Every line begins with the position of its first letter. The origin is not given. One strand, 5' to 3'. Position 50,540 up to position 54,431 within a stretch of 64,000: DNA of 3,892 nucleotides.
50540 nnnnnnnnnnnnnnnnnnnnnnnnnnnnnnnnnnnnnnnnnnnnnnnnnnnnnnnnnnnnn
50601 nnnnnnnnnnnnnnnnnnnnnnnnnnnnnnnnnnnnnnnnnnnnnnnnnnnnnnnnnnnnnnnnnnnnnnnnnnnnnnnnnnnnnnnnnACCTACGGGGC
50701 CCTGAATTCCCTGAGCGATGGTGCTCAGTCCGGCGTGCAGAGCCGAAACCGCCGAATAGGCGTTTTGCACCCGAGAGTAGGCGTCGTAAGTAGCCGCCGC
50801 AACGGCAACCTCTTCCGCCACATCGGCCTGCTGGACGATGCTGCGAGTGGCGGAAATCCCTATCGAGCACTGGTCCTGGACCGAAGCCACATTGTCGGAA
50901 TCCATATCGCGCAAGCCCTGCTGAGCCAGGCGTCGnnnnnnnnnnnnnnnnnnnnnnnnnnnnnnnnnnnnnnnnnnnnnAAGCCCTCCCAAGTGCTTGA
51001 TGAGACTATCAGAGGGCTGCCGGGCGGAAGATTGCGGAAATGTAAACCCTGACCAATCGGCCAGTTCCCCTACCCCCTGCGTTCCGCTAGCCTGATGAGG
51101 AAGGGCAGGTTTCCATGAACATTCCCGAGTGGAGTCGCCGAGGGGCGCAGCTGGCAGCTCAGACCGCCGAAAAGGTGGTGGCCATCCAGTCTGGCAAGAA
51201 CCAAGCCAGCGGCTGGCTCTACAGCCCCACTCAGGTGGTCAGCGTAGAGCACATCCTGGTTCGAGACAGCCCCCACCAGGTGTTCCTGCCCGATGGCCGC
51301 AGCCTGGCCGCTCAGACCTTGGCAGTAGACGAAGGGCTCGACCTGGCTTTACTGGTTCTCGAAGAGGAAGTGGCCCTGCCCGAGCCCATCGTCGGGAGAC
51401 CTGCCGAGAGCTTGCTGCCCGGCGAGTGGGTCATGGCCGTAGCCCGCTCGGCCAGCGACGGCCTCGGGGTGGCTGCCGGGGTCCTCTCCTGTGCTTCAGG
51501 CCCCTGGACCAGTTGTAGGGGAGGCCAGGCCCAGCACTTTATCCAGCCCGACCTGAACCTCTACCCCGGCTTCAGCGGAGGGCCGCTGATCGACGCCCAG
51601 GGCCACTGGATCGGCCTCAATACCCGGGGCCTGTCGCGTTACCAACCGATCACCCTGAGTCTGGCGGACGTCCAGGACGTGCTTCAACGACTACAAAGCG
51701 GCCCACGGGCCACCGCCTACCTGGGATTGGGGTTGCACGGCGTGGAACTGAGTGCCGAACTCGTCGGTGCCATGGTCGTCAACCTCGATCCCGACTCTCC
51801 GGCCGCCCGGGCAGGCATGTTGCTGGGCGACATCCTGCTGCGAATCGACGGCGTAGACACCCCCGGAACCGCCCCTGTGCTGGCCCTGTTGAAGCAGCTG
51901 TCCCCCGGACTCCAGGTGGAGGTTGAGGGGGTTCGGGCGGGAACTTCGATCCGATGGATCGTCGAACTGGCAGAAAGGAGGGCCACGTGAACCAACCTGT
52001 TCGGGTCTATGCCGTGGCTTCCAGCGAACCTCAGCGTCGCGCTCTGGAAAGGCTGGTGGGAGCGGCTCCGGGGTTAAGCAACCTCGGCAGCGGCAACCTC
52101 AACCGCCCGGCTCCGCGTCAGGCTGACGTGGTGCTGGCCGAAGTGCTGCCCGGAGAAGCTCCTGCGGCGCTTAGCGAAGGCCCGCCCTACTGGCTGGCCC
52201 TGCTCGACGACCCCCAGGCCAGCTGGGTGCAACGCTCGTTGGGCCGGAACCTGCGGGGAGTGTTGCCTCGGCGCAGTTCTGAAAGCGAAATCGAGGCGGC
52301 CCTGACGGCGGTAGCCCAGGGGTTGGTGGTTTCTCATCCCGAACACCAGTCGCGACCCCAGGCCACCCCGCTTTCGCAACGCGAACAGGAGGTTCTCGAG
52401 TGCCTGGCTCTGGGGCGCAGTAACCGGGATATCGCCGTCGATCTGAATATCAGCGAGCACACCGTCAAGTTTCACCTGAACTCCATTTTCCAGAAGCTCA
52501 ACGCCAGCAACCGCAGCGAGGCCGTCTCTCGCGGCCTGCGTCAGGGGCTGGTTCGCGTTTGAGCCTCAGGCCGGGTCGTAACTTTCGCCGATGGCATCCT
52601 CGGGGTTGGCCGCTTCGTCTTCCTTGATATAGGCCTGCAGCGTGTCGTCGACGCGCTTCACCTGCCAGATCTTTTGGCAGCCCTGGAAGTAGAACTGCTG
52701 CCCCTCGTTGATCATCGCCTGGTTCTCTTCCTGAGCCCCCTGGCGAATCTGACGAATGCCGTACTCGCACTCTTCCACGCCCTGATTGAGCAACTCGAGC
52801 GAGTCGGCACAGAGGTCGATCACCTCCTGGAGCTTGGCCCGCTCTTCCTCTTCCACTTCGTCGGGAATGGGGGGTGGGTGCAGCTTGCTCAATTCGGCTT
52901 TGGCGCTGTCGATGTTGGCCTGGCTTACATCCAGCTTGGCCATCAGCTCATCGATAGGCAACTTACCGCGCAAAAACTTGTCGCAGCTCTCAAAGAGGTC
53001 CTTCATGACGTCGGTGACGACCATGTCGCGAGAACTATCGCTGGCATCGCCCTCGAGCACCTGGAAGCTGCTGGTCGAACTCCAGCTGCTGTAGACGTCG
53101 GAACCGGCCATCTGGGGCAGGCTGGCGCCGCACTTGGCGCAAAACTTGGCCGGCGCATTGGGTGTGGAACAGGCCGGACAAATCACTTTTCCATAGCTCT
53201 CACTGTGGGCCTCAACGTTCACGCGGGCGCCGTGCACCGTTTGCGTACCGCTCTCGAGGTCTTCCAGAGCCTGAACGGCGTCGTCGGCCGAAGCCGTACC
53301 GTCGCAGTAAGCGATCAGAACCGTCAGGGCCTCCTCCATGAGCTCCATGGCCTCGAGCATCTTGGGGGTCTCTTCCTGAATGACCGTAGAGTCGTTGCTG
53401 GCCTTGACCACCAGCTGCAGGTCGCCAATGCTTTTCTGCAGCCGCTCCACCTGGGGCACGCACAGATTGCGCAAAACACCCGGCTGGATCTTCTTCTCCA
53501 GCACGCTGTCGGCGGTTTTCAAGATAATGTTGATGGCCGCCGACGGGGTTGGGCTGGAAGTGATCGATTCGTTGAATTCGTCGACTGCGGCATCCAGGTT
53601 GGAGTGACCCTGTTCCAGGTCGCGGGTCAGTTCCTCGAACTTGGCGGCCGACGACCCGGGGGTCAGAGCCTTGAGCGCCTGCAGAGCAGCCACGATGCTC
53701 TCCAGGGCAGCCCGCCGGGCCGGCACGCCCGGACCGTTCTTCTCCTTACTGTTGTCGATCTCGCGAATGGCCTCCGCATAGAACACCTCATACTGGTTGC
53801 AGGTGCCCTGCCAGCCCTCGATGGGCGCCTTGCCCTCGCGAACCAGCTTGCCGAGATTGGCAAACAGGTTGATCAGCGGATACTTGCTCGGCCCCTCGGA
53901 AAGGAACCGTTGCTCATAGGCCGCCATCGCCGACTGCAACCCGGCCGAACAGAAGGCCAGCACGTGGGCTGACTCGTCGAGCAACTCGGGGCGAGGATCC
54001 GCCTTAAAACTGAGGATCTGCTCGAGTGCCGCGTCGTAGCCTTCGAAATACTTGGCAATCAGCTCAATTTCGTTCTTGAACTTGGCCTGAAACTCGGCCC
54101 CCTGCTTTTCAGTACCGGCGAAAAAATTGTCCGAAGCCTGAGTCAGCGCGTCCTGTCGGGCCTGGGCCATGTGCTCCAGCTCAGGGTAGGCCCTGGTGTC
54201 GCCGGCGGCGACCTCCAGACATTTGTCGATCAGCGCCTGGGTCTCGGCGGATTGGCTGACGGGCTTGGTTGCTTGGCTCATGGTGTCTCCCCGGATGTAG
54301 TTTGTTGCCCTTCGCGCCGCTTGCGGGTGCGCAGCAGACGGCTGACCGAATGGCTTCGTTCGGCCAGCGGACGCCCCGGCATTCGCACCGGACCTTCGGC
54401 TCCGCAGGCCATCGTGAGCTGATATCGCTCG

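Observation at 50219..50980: Protein built from three ~75-aa repeats each carrying a 'V(S/A)(V/T)xDQCxIG(I/L)' motif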

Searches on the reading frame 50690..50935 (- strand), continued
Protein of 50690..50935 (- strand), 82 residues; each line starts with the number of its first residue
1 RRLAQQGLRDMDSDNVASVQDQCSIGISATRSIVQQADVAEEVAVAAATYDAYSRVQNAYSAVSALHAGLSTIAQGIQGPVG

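Call 82: find_encoding_contigs(protein=P0021, flank=8000, max_places=2)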
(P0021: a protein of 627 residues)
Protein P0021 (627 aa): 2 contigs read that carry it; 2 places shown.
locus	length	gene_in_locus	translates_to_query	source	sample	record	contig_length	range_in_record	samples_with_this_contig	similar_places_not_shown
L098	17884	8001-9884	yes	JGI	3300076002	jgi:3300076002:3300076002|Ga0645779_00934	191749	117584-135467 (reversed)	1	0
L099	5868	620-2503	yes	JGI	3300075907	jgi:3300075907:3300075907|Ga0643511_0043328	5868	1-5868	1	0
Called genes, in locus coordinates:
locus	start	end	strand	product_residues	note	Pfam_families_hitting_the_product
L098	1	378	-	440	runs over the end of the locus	PF08308:PEGA, PF11611:DUF4352 (weak)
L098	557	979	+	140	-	PF09383:NIL, PF00037:Fer4 (weak), PF13237:Fer4_10, PF14697:Fer4_21 (weak), PF12838:Fer4_7, PF13187:Fer4_9, PF00037:Fer4 (weak), PF12837:Fer4_6 (weak), +4 more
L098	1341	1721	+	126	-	-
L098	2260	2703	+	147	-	-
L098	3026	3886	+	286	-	-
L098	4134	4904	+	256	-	-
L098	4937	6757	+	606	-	-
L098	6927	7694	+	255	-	-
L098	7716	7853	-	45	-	-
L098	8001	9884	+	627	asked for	PF07564:DUF1542 (faint)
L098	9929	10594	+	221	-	-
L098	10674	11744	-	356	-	-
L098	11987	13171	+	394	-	PF01594:AI-2E_transport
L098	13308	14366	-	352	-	PF06068:TIP49 (weak), PF05496:RuvB_N, PF00004:AAA, PF07728:AAA_5, PF17864:AAA_lid_4, PF05491:WHD_RuvB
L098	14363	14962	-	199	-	PF01330:RuvA_N, PF14520:HHH_5, PF21176:RecR_HhH (faint)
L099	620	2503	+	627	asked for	PF07564:DUF1542 (faint)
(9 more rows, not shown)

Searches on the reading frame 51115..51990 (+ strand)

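Call 3: search_protein_families(library=pfam, proteins=[window:51115-51990:+], max_evalue=1)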
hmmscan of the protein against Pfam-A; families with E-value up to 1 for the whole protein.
window:51115-51990:+ (291 aa): 5 families
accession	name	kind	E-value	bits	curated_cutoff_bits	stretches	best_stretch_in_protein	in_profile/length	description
PF13365.12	Trypsin_2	-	8.6e-19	69.1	27.6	1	31-168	1-144/144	Trypsin-like peptidase domain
PF17820.7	PDZ_6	-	4e-09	36.5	27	1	221-267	2-47/54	PDZ domain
PF13180.12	PDZ_2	-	5.8e-08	33.4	27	1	205-278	5-73/80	PDZ domain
PF00089.32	Trypsin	-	0.00098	19.4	20.6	1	21-174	15-200/220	Trypsin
PF00595.29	PDZ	-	0.0011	19.7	23.2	1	204-252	11-60/81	PDZ domain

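Call 21: search_protein_families(library=padloc, proteins=[window:51115-51990:+], max_evalue=1)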
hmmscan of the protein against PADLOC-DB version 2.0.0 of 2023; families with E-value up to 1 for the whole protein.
window:51115-51990:+ (291 aa): 3 families
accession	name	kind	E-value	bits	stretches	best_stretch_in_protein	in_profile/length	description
PDLC02960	RT-Protease_XI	-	8e-08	29.7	1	21-188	340-502/506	single gene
PDLC02959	RT-Protease_XI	-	2.1e-05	21.6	1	21-175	342-490/510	single gene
PDLC02159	Avs1b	-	0.0044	12.4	1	21-92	10-87/1924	-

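Call 70: search_protein_families(library=ncbifam, proteins=[window:51115-51990:+], max_evalue=0.0001)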
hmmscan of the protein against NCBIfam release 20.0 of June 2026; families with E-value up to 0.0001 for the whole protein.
window:51115-51990:+ (291 aa): 10 families
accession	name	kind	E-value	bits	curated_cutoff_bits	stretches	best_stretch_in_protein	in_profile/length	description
TIGR02037.1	degP_htrA_DO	subfamily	4.6e-27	95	416.2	1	32-287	63-329/434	Do family serine endopeptidase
NF041521.1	HhoA_HhoB_HtrA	equivalog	2.5e-23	82.9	450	1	27-283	55-329/335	HhoA/HhoB/HtrA family serine endopeptidase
TIGR02038.1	protease_degS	equivalog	7.9e-22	77.9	422.95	1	42-287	92-348/351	outer membrane-stress sensor serine endopeptidase DegS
NF008147.1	PRK10898.1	equivalog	7.7e-16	58.2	408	2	41-172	91-218/352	outer membrane-stress sensor serine endopeptidase DegS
NF050055.1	SerProtHtrAMycob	equivalog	4.7e-15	55.5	800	1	9-283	203-496/502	serine protease HtrA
NF007526.1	PRK10139.1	equivalog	1.2e-14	53.9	756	1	41-286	105-360/456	serine endoprotease DegQ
NF047968.1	SerProtHtrA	equivalog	1e-13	51.4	470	1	55-279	116-351/357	serine protease HtrA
NF040960.1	MamE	equivalog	2.6e-13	49.5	800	2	65-170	162-265/659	magnetosome formation protease MamE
NF008189.1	PRK10942.1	equivalog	4e-13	48.6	720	1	40-287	126-383/477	serine endoprotease DegP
NF033740.0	MarP_fam_protase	equivalog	5.6e-05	22.3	250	0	29-86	211-268/390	MarP family serine protease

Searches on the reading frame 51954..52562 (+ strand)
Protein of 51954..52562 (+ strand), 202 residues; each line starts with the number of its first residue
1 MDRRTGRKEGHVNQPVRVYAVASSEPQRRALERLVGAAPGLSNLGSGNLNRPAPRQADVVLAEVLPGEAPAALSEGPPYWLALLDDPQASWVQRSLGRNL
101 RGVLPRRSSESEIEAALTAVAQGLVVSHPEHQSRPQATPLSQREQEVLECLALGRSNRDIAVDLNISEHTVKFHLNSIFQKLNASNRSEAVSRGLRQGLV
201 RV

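Call 3: search_protein_families(library=pfam, proteins=[window:51954-52562:+], max_evalue=1)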
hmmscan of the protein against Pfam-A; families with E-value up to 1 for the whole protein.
window:51954-52562:+ (202 aa): 6 families
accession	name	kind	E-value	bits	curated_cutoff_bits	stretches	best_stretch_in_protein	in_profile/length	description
PF00196.25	GerE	-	2.6e-21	75.5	23.5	1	139-192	2-55/57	Bacterial regulatory proteins, luxR family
PF08281.18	Sigma70_r4_2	-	0.00011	22.2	25.7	1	140-176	11-48/54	Sigma-70, region 4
PF04545.22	Sigma70_r4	-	0.01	15.8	24.1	1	140-182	5-48/50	Sigma-70, region 4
PF04967.18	HTH_10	-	0.014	15.7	23.1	1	158-182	27-51/53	HTH DNA binding domain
PF13384.12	HTH_23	-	0.03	14.6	24.6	1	142-171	5-34/50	Homeodomain-like domain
PF07453.19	NUMOD1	-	0.13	13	22.8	1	155-174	17-36/37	NUMOD1 domain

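Call 70: search_protein_families(library=ncbifam, proteins=[window:51954-52562:+], max_evalue=0.0001)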
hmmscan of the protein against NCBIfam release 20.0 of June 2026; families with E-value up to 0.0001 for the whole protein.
window:51954-52562:+ (202 aa): 23 families
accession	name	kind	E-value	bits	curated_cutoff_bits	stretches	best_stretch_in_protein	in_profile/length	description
NF047785.1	respo_reg_MadR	equivalog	8.3e-17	61.2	300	1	115-200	125-209/209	MadR family response regulator transcription factor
TIGR03020.2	EpsA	equivalog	1.6e-15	57.4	170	1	130-193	181-244/247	XrtB/PEP-CTERM-associated transcriptional regulator EpsA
NF007505.1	PRK10100.1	equivalog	8e-15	55.1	250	1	130-192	135-197/204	biofilm master transcriptional regulator CsgD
TIGR03541.1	reg_near_HchA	equivalog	2.9e-13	49.8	215.6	1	127-198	159-230/232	PA1136 family autoinducer-binding transcriptional regulator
NF052445.1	RespRegMctR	equivalog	2e-12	47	300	1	107-194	105-199/205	two-component system response regulator MctR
NF003420.0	PRK04841.1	equivalog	4.8e-12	44.7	537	1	126-193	825-892/903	HTH-type transcriptional regulator MalT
NF052366.1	photon_PedR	equivalog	9.9e-12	44.9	120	1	140-200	3-63/74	photosynthetic electron transport-dependent transcriptional regulator PedR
NF007685.0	PRK10360.1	equivalog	1.4e-11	44.6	258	1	90-193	85-191/196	response regulator transcription factor UhpA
NF041673.1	transregRamA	equivalog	1.5e-11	43.9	500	1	91-198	174-277/280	acetate metabolism transcriptional regulator RamA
NF038181.1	reg_ATPase_IniR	equivalog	1.9e-11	43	750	1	116-192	743-819/827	isoniazid response ATPase/transcriptional regulator IniR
NF007935.0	PRK10651.1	equivalog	1.6e-10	40.5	250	1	127-191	143-207/216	two-component system response regulator NarL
NF006900.1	PRK09390.1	equivalog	4.3e-10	39.5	255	1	113-196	116-199/203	response regulator FixJ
NF007708.0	PRK10403.1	equivalog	6.1e-10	38.9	343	1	138-190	152-204/215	nitrate/nitrite response regulator protein NarP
NF041232.1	BagY_FevT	exception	6.9e-10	38.3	700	1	136-193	293-350/367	LuxR family transcriptional regulator BagY/FevT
NF007561.1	PRK10188.1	equivalog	4.3e-09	36.1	350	1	138-191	178-231/240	quorum-sensing transcriptional regulator SdiA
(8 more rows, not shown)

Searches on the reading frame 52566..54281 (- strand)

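Call 3: search_protein_families(library=pfam, proteins=[window:52566-54281:-], max_evalue=1)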
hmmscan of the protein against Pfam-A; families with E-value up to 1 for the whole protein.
window:52566-54281:- (571 aa): 10 families
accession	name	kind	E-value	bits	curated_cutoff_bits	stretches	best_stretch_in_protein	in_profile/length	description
PF05400.18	FliT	-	0.00056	21.1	29.5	1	444-517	11-80/85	Flagellar protein FliT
PF04108.17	ATG17_like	-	0.0011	19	43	1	278-514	139-293/355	Autophagy protein ATG17-like domain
PF24463.1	DUF7577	-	0.0052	16.8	28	1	365-389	2-27/27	Domain of unknown function (DUF7577)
PF12773.13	DZR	-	0.0056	17.3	27.3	1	368-389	1-23/45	Double zinc ribbon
PF13248.11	Zn_ribbon_3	-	0.031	14.2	27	1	365-386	2-24/26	zinc-ribbon domain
PF24064.2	HTH_NPRL3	-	0.069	13.5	27.2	1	426-455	19-48/62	GATOR1 complex protein NPRL3, C-terminal HTH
PF14149.11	YhfH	-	0.082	13.2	27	1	375-392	10-27/37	YhfH-like protein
PF20467.3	MmeI_C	-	0.1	13.3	27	1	187-238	3-57/83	MmeI, C-terminal domain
PF05495.17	zf-CHY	-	0.23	12.4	31.3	1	360-387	37-64/68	CHY zinc finger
PF13240.11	Zn_Ribbon_1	-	0.27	11.6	25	1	368-388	2-23/23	zinc-ribbon domain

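Call 21: search_protein_families(library=padloc, proteins=[window:52566-54281:-], max_evalue=1)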
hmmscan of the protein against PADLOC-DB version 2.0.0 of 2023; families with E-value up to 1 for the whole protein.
window:52566-54281:- (571 aa): 2 families
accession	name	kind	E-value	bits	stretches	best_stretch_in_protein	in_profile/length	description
PDLC04386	PDC-M06A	-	0.039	12.2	1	350-392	21-62/84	-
PDLC03863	LmuB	-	0.052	10.2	0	212-296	350-438/610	-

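Call 70: search_protein_families(library=ncbifam, proteins=[window:52566-54281:-], max_evalue=0.0001)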
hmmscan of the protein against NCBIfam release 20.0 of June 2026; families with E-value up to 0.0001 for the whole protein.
window:52566-54281:- (571 aa): 0 families
